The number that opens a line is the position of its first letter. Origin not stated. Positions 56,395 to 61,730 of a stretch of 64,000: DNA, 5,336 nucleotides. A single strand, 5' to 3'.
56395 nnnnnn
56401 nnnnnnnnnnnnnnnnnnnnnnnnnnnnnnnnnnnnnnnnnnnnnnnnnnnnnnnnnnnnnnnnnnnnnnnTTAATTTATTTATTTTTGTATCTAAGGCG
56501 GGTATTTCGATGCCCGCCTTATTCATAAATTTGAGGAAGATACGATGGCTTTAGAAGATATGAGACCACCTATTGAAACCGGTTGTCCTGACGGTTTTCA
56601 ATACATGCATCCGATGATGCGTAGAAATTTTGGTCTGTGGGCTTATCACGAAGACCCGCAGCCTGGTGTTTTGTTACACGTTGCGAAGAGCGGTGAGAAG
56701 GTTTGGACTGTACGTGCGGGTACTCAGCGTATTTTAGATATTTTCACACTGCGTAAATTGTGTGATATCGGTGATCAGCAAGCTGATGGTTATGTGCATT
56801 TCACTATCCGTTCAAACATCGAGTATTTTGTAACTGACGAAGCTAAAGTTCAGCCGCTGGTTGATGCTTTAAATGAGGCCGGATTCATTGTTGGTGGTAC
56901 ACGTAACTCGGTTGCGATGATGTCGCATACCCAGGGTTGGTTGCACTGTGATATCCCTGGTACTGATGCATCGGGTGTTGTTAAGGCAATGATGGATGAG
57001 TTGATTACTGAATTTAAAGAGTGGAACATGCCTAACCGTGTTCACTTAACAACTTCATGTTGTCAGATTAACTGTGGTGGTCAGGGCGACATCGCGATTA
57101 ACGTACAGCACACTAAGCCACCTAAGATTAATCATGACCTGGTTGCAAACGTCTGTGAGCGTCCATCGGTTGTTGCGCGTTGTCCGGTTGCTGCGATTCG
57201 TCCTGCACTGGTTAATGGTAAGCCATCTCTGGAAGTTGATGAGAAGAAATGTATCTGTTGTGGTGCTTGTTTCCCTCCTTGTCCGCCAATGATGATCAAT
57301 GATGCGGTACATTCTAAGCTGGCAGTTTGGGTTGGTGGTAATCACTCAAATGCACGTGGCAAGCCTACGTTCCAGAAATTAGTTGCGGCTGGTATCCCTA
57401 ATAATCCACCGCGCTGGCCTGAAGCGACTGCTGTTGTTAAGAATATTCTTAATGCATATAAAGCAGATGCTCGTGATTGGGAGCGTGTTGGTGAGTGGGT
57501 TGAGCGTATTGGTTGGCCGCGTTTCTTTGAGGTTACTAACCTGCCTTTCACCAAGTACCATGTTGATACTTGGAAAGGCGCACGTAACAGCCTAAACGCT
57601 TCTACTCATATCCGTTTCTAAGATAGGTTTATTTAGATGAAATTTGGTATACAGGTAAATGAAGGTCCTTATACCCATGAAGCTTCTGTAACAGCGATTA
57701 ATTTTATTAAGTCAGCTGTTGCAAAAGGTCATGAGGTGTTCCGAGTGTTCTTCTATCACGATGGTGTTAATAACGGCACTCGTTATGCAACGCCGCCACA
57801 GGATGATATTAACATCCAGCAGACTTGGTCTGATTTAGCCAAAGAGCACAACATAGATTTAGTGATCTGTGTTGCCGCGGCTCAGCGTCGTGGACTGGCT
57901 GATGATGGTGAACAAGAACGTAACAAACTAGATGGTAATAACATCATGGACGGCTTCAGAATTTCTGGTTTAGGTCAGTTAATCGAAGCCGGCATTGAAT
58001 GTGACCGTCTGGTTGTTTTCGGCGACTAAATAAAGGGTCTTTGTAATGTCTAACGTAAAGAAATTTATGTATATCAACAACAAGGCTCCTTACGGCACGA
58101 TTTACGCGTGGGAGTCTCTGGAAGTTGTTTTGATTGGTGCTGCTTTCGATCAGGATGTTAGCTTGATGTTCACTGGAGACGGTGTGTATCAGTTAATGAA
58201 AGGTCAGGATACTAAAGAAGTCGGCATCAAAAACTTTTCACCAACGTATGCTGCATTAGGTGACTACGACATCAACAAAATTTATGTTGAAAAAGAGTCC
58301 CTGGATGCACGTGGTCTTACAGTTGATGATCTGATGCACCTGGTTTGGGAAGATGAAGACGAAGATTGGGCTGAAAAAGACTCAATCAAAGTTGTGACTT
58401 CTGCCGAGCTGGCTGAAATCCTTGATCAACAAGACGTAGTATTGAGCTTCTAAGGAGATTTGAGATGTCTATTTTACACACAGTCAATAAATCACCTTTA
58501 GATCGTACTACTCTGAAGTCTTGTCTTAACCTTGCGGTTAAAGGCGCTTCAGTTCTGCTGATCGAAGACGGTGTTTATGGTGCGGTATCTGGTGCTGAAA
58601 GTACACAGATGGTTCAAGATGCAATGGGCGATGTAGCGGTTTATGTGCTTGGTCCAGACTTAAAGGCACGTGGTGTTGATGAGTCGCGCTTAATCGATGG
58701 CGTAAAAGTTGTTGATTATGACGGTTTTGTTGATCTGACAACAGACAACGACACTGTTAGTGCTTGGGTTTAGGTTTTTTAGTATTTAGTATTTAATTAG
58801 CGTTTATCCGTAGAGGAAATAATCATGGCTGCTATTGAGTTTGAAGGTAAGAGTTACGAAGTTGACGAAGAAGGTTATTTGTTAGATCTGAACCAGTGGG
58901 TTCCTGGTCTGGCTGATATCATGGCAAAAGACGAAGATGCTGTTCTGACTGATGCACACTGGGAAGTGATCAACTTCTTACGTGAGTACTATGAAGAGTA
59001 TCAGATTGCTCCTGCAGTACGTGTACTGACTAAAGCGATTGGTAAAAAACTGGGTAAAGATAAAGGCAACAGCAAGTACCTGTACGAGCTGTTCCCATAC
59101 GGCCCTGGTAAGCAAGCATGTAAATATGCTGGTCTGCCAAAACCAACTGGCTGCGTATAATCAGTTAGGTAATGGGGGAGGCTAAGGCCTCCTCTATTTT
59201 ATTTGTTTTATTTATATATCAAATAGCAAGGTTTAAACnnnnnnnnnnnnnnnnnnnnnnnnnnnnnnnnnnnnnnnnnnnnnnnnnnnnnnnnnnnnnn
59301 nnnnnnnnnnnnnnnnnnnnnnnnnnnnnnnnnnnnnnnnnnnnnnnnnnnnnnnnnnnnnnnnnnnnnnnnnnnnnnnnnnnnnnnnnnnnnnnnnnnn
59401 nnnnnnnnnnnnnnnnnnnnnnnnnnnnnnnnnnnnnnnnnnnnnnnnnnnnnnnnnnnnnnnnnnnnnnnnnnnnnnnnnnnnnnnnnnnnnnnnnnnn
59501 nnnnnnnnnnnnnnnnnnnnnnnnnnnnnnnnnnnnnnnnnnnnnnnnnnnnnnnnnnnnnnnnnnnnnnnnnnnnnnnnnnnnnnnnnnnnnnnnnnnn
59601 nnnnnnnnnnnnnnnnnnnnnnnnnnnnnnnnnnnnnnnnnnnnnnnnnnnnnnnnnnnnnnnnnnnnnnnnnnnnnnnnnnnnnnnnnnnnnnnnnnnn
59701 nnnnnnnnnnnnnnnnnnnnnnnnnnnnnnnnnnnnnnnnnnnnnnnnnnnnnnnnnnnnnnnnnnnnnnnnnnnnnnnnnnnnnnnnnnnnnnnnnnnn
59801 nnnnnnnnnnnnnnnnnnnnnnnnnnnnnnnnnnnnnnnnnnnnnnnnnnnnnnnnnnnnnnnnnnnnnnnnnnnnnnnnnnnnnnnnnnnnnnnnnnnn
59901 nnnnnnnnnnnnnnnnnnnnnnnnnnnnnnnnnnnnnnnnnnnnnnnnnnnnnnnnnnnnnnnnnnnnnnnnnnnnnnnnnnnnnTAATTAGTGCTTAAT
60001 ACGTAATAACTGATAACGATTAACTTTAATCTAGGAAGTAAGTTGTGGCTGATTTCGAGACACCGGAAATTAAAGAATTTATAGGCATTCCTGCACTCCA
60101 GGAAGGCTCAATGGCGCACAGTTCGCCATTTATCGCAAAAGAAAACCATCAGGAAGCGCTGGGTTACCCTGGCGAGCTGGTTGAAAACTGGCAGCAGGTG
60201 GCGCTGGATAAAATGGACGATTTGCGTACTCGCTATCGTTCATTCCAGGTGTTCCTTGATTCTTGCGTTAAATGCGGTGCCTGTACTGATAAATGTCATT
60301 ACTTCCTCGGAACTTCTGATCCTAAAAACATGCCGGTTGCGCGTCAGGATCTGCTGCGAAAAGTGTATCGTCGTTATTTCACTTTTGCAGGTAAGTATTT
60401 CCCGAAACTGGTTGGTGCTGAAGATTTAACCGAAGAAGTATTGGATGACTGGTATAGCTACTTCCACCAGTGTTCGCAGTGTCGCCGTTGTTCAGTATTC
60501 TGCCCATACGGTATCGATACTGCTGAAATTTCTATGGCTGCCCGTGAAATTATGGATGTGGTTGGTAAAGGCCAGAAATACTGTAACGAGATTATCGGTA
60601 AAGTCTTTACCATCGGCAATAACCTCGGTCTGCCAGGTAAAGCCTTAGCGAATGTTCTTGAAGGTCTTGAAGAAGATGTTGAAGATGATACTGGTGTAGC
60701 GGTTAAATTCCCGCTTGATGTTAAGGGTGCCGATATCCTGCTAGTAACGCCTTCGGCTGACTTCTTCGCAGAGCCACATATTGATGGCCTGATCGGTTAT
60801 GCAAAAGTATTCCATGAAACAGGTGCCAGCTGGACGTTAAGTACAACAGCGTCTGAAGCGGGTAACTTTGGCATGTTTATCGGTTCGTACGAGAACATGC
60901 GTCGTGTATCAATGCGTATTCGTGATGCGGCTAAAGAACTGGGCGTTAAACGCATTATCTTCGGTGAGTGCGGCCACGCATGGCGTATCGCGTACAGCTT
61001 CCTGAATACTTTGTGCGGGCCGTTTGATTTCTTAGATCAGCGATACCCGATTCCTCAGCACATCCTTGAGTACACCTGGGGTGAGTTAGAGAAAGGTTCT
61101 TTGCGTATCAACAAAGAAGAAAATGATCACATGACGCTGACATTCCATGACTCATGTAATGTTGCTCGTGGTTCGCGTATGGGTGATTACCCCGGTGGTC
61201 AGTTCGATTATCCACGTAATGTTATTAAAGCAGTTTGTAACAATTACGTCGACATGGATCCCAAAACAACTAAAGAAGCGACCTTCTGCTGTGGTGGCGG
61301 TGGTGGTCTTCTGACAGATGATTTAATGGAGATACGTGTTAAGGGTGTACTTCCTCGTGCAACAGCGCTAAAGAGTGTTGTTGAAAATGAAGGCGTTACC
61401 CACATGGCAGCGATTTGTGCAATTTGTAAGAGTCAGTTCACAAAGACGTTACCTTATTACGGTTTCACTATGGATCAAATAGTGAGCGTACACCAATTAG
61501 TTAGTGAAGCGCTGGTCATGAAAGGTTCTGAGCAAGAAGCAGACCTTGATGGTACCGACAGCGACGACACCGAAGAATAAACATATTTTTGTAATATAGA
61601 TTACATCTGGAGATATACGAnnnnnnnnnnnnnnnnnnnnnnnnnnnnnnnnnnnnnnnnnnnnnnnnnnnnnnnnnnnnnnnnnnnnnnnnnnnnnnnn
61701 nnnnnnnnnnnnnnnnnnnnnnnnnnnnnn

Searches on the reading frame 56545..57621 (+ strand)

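Call 41: search_protein_families(library=pfam, proteins=[window:56545-57621:+], max_evalue=0.001)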
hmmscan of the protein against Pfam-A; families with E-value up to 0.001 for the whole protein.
window:56545-57621:+ (358 aa): 3 families
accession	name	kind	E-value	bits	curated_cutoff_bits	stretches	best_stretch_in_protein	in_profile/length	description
PF01077.27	NIR_SIR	-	6.3e-19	68.4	27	1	123-335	5-154/158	Nitrite and sulphite reductase 4Fe-4S domain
PF03460.22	NIR_SIR_ferr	-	1.8e-09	37.6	24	1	45-112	1-69/69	Nitrite/Sulfite reductase ferredoxin-like half domain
PF25160.1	LdpA_Fe-S-bd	-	0.00015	21.9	27.6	1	204-253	5-45/49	LdpA Fe-S cluster-binding domain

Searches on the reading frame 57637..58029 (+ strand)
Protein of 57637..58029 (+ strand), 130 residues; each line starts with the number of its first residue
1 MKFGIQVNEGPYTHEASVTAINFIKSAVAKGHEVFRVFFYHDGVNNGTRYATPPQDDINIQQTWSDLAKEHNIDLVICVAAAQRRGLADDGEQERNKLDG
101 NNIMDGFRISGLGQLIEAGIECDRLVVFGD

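Call 41: search_protein_families(library=pfam, proteins=[window:57637-58029:+], max_evalue=0.001)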
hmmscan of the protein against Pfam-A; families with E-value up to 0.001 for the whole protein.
window:57637-58029:+ (130 aa): 1 family
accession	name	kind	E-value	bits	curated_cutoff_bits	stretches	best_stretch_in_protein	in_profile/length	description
PF02635.20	DsrE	-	9.9e-27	93.9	22.7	1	1-128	1-116/116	DsrE/DsrF-like family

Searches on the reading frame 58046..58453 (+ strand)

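Call 41: search_protein_families(library=pfam, proteins=[window:58046-58453:+], max_evalue=0.001)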
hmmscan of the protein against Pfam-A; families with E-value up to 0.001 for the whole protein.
window:58046-58453:+ (135 aa): 1 family
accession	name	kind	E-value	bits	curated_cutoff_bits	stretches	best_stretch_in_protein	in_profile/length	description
PF02635.20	DsrE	-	1.4e-25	90.1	22.7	1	5-135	1-116/116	DsrE/DsrF-like family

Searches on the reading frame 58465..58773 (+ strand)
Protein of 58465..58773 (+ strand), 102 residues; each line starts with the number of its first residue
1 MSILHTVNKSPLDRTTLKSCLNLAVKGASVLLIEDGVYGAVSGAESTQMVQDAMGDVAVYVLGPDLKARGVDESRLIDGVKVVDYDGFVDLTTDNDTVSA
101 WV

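Call 41: search_protein_families(library=pfam, proteins=[window:58465-58773:+], max_evalue=0.001)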
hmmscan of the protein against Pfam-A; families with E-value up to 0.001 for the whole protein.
window:58465-58773:+ (102 aa): 1 family
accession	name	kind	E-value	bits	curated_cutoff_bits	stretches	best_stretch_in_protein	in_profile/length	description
PF04077.17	DsrH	-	3.1e-28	98.2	24.4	1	9-97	1-87/88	DsrH like protein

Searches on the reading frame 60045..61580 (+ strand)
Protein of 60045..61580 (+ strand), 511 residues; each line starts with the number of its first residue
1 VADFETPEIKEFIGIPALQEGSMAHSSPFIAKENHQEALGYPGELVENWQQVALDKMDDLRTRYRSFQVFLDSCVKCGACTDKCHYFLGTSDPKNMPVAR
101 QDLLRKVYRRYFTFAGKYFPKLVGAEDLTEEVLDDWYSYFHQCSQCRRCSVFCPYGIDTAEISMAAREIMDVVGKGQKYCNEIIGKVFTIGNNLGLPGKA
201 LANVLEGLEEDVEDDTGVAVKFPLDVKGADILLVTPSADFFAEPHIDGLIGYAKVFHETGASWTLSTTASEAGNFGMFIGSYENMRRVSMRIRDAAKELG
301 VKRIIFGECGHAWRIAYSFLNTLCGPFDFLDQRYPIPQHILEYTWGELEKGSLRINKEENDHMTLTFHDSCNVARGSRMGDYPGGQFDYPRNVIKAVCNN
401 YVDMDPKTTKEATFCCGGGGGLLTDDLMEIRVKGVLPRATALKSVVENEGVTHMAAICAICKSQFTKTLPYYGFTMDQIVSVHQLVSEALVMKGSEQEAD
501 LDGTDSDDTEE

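Call 41: search_protein_families(library=pfam, proteins=[window:60045-61580:+], max_evalue=0.001)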
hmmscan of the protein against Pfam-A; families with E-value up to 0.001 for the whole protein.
window:60045-61580:+ (511 aa): 9 families
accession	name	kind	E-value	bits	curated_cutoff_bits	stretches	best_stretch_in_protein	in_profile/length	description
PF13183.11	Fer4_8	-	3.3e-11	44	27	1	71-157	2-68/68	4Fe-4S dicluster domain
PF13534.11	Fer4_17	-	1e-08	36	22.2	1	73-158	1-61/61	4Fe-4S dicluster domain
PF13187.11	Fer4_9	-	3.7e-07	30.5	27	0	63-85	34-48/52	4Fe-4S dicluster domain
PF13237.11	Fer4_10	-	9e-06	26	25.5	0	141-164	7-32/53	4Fe-4S dicluster domain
PF12837.12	Fer4_6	-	0.00018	21.7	25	0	69-86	4-21/24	4Fe-4S binding domain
PF12800.12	Fer4_4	-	0.00042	20.9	24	0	72-86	2-16/17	4Fe-4S binding domain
PF12797.12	Fer4_2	-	0.00049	20.3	24.5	0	71-85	7-21/22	4Fe-4S binding domain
PF02754.22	CCG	-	0.0007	20.1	20.6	0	366-465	2-84/85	Cysteine-rich domain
PF00037.32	Fer4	-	0.00072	19.7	21.1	0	69-84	3-18/24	4Fe-4S binding domain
